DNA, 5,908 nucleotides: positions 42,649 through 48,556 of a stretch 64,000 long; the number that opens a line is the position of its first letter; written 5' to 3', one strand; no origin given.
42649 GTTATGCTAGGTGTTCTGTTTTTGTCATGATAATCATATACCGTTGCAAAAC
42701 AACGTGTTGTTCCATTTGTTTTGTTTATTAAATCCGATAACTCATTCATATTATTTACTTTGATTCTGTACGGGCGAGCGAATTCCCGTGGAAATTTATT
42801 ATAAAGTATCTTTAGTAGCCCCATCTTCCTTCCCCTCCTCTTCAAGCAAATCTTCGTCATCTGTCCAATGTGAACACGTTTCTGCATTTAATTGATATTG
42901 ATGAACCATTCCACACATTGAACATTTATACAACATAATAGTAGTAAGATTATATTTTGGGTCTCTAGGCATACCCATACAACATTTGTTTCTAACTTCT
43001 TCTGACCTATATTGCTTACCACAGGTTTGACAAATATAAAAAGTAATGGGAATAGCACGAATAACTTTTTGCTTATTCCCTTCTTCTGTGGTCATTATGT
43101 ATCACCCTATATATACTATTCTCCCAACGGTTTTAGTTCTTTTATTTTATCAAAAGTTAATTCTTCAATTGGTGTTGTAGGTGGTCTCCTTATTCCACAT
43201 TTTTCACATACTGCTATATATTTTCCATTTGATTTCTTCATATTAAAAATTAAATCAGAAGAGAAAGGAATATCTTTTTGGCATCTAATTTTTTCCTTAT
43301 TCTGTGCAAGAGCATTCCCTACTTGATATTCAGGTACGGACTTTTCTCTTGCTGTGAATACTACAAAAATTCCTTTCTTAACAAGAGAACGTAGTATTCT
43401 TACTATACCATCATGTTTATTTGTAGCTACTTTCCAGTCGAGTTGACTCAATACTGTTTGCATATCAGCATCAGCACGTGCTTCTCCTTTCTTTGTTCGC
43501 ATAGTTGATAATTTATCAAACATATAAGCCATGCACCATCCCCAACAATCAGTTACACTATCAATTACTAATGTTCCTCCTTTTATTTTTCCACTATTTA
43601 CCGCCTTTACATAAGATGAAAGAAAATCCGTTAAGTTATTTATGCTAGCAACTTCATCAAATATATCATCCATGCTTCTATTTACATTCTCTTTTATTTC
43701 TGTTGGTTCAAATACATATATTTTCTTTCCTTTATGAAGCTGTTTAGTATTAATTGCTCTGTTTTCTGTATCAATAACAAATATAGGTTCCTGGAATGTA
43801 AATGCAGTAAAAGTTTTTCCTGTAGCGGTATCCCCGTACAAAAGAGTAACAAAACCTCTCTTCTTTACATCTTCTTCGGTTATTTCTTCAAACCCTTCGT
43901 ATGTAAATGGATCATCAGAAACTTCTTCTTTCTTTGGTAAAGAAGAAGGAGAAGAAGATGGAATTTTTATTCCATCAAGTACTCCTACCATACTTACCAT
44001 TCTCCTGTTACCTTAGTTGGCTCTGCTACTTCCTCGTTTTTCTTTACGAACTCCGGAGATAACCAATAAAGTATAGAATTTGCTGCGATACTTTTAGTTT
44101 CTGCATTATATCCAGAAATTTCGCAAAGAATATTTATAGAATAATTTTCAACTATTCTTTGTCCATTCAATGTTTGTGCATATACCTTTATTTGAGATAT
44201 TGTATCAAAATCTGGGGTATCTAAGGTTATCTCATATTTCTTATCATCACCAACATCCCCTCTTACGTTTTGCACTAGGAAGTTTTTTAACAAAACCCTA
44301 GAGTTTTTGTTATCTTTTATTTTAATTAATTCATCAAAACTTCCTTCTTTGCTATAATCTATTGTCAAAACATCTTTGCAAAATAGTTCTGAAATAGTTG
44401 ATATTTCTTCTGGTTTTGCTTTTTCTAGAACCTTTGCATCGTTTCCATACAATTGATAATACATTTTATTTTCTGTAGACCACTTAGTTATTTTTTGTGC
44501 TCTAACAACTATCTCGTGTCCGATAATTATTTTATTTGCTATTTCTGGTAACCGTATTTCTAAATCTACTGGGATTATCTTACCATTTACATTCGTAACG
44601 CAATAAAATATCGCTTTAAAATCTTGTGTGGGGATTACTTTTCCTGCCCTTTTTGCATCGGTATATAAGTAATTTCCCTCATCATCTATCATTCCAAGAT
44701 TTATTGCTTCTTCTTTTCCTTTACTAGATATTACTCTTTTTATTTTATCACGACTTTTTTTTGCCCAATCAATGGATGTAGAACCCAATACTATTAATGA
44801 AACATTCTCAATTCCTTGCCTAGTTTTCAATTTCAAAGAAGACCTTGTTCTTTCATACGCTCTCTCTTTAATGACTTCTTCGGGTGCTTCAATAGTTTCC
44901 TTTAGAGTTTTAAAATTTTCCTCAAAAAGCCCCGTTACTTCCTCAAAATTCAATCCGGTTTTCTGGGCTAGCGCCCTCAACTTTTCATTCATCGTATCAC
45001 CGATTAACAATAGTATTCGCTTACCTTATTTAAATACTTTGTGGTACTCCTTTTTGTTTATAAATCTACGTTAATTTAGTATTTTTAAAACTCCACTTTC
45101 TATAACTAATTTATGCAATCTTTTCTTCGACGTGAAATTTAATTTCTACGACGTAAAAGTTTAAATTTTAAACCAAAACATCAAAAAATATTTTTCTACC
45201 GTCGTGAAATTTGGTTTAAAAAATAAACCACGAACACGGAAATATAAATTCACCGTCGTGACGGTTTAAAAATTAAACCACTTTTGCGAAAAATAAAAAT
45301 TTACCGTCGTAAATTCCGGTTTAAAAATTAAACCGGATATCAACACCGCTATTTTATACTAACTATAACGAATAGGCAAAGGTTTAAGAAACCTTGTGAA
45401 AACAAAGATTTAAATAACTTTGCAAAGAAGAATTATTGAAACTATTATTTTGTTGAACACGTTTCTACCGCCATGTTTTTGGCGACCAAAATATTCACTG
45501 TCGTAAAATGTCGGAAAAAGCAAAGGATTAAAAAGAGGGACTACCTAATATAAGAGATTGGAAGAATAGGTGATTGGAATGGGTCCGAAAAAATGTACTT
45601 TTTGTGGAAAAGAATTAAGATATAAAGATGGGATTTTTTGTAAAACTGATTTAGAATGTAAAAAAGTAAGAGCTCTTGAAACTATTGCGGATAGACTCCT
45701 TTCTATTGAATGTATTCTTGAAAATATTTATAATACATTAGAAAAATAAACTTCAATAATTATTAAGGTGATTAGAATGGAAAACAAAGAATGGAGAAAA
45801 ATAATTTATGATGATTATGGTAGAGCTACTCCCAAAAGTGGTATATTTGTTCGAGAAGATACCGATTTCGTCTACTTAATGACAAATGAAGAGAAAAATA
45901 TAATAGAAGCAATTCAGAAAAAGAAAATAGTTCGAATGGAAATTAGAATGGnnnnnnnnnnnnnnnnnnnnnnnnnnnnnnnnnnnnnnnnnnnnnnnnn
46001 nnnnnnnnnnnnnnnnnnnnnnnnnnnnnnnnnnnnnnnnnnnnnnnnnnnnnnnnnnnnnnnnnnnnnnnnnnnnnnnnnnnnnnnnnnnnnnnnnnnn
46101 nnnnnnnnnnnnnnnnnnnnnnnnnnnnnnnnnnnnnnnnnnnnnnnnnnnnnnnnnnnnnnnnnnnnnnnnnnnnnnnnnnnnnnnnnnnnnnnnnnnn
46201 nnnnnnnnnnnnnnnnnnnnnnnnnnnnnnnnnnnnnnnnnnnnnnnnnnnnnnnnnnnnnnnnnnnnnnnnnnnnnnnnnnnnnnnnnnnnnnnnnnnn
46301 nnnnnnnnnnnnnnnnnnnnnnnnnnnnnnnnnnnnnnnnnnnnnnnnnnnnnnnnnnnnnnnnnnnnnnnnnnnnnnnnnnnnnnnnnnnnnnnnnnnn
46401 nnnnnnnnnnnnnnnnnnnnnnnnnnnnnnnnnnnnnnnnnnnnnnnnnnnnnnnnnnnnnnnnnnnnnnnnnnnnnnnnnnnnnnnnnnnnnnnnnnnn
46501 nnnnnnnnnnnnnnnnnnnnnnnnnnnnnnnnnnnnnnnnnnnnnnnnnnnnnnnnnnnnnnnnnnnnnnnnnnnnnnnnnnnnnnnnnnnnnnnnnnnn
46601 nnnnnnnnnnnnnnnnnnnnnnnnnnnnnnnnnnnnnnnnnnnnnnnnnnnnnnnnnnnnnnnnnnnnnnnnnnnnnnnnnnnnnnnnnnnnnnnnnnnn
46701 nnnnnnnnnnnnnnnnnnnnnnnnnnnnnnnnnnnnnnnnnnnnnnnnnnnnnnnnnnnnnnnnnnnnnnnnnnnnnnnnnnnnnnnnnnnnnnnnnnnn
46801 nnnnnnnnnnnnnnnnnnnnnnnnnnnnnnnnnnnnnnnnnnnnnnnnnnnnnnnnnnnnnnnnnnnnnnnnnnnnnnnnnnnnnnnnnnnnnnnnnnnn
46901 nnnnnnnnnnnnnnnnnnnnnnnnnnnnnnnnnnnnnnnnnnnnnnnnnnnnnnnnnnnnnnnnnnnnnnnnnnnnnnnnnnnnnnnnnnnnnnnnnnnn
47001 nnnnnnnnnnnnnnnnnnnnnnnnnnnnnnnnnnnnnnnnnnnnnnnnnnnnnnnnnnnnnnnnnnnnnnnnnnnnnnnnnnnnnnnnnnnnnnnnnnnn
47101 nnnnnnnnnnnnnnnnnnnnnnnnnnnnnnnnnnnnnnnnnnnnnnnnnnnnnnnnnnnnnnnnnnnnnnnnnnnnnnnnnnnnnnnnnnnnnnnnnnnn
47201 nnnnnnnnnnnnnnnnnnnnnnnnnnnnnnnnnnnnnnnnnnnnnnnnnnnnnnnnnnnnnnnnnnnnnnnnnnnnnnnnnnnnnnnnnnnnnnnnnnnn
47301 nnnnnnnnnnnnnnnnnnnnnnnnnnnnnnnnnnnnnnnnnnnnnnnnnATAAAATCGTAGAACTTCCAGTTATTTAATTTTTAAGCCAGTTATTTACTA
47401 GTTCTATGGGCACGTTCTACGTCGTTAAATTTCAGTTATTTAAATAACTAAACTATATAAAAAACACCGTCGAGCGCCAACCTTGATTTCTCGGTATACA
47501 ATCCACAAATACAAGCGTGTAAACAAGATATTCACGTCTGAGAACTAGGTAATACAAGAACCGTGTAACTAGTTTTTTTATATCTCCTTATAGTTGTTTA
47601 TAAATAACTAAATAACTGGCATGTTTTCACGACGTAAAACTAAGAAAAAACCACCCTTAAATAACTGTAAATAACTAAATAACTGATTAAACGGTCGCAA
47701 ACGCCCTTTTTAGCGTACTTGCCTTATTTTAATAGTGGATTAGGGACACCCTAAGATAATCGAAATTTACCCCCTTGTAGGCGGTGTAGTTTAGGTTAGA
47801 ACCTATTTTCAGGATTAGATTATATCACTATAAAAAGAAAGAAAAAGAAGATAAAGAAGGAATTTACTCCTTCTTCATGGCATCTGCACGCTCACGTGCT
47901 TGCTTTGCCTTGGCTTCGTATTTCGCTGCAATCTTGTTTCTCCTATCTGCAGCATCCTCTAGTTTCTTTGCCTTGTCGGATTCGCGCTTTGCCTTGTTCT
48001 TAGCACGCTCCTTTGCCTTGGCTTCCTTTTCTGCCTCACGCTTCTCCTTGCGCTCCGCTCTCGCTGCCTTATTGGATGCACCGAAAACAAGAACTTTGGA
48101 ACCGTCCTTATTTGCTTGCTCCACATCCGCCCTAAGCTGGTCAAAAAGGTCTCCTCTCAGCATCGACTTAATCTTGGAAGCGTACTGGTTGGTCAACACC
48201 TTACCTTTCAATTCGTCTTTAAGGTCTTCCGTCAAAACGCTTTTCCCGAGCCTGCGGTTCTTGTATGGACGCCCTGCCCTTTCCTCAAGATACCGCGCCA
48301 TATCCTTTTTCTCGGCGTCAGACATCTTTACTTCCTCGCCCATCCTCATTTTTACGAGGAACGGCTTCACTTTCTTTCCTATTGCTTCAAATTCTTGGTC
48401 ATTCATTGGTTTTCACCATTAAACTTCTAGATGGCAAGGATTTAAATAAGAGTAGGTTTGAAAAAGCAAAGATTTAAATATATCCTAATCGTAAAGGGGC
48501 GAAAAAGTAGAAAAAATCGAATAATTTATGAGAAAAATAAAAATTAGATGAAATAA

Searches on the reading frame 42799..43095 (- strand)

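Call 61: search_protein_families(library=phrogs, proteins=[window:42799-43095:-], max_evalue=0.01)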
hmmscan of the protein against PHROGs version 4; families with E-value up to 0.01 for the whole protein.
window:42799-43095:- (98 aa): 3 families
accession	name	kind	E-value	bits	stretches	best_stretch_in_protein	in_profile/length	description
phrog_32948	-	unknown function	0.00055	21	0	54-78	7-31/124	-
phrog_23051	-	unknown function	0.0049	17.8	1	19-76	80-141/246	-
phrog_7446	-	unknown function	0.0067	17.7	0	56-82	24-50/56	-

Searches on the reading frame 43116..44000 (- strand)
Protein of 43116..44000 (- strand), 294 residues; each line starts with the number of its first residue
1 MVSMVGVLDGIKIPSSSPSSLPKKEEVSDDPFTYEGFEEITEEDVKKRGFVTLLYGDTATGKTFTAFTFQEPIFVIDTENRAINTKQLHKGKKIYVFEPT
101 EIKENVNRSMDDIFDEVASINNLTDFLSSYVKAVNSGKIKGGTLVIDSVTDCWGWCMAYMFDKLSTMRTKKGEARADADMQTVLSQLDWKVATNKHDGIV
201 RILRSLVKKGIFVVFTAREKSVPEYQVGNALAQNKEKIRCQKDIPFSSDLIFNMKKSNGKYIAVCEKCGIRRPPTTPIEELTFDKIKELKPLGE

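Call 3: search_protein_families(library=pfam, proteins=[window:43116-44000:-], max_evalue=1)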
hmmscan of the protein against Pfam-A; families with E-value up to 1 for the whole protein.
window:43116-44000:- (294 aa): 5 families
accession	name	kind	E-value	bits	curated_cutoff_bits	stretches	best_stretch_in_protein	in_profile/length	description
PF13479.12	AAA_24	-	1.2e-12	48.6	27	1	52-255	5-169/195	AAA domain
PF06745.19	ATPase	-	0.0036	17.2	26.6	1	35-150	6-129/231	KaiC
PF13173.12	AAA_14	-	0.021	15.3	27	1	51-136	4-90/129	AAA domain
PF13481.12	AAA_25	-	0.09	12.8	27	1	45-66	29-50/195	AAA domain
PF02562.22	PhoH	-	0.1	12.5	27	1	51-121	21-91/205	PhoH-like protein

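Call 4: search_protein_families(library=phrogs, proteins=[window:43116-44000:-], max_evalue=1)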
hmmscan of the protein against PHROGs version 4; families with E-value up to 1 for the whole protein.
window:43116-44000:- (294 aa): 8 families
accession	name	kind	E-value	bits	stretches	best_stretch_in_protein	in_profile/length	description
phrog_124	-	DNA, RNA and nucleotide metabolism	3.2e-16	60.7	1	39-222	33-174/382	Sak4-like ssDNA annealing protein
phrog_1366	-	unknown function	1.2e-13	52.3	1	45-287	10-225/307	-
phrog_27930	-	unknown function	3.8e-10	40.3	1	55-289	255-469/506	-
phrog_25363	-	unknown function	0.00064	20.9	1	34-91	12-71/77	-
phrog_10445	-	unknown function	0.0033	17.7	1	33-100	9-77/296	-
phrog_22057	-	unknown function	0.24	12.7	1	213-271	28-86/113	-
phrog_14896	-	unknown function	0.24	12.6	0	194-227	33-69/80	-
phrog_37956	-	unknown function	0.43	11.7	0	27-48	17-38/47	-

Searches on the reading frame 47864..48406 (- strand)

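Call 3: search_protein_families(library=pfam, proteins=[window:47864-48406:-], max_evalue=1)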
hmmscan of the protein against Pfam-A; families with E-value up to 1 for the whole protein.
window:47864-48406:- (180 aa): 2 families
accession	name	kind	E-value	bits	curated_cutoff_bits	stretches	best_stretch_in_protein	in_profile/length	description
PF00551.24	Formyl_trans_N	-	0.16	12.1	26.1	1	87-152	13-78/181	Formyl transferase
PF13862.11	BCCIP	-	0.44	10.7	27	1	34-144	81-186/205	BCCIP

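Call 4: search_protein_families(library=phrogs, proteins=[window:47864-48406:-], max_evalue=1)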
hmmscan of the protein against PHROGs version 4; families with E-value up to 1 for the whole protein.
window:47864-48406:- (180 aa): 2 families
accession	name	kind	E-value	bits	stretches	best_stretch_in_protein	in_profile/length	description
phrog_2275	-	unknown function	0.0087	17.3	1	4-85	10-91/104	-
phrog_13042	-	head and packaging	0.73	9.9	1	6-174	182-356/386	major head protein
